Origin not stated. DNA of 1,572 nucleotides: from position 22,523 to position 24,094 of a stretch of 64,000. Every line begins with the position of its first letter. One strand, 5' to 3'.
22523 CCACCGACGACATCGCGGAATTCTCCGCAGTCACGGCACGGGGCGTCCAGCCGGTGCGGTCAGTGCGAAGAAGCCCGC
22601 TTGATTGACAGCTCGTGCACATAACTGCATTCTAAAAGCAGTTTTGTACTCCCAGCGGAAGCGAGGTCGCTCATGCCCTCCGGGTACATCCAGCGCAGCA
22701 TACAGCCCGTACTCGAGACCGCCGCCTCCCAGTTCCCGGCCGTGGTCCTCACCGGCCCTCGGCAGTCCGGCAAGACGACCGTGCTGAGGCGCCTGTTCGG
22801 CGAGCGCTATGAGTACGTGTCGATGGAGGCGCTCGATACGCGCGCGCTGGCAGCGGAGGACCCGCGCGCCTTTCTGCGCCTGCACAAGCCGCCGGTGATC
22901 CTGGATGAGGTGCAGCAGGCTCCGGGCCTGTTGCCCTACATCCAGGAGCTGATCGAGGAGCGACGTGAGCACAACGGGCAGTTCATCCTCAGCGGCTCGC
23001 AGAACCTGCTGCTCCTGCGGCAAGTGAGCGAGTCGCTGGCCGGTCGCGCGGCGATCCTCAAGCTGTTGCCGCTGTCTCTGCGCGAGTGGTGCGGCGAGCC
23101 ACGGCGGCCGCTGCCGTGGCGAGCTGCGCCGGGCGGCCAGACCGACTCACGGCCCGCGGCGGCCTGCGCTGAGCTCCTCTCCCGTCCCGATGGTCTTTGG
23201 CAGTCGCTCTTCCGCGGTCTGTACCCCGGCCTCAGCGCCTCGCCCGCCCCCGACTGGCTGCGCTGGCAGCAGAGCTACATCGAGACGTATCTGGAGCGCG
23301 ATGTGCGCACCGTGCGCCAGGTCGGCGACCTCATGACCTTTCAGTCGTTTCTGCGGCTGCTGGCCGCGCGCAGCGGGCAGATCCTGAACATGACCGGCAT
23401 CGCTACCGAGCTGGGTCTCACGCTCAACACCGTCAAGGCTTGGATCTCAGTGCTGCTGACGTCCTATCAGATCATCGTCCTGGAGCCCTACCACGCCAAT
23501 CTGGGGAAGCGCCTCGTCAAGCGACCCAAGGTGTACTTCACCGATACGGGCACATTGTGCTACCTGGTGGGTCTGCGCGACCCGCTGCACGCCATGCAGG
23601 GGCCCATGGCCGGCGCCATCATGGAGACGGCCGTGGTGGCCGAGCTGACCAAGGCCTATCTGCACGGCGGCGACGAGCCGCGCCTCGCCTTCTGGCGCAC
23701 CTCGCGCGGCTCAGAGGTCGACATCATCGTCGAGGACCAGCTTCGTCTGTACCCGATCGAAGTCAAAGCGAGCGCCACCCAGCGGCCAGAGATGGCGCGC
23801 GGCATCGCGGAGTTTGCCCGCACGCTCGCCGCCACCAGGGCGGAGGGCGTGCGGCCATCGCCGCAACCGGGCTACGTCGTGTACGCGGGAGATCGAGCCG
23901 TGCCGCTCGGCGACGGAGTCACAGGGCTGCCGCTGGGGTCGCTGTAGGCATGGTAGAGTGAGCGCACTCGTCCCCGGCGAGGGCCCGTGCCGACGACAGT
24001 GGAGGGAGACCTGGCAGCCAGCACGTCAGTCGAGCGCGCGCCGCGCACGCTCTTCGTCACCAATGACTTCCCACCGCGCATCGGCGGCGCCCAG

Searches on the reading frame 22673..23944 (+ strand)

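Call 13: search_protein_families(library=pfam, max_evalue=0.001, proteins=[window:22673-23944:+])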
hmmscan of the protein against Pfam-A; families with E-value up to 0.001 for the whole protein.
window:22673-23944:+ (424 aa): 4 families
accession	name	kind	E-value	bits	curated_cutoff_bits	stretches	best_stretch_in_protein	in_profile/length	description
PF13635.12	DUF4143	-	5.1e-44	150.3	28.1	1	208-367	1-160/160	Domain of unknown function (DUF4143)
PF13173.12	AAA_14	-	1.8e-28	99.5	27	1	22-139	3-128/129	AAA domain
PF13401.12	AAA_22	-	0.00025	21.8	27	0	24-49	8-37/130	AAA domain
PF13191.12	AAA_16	-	0.00034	21.6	32.6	0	13-43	15-46/167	AAA ATPase domain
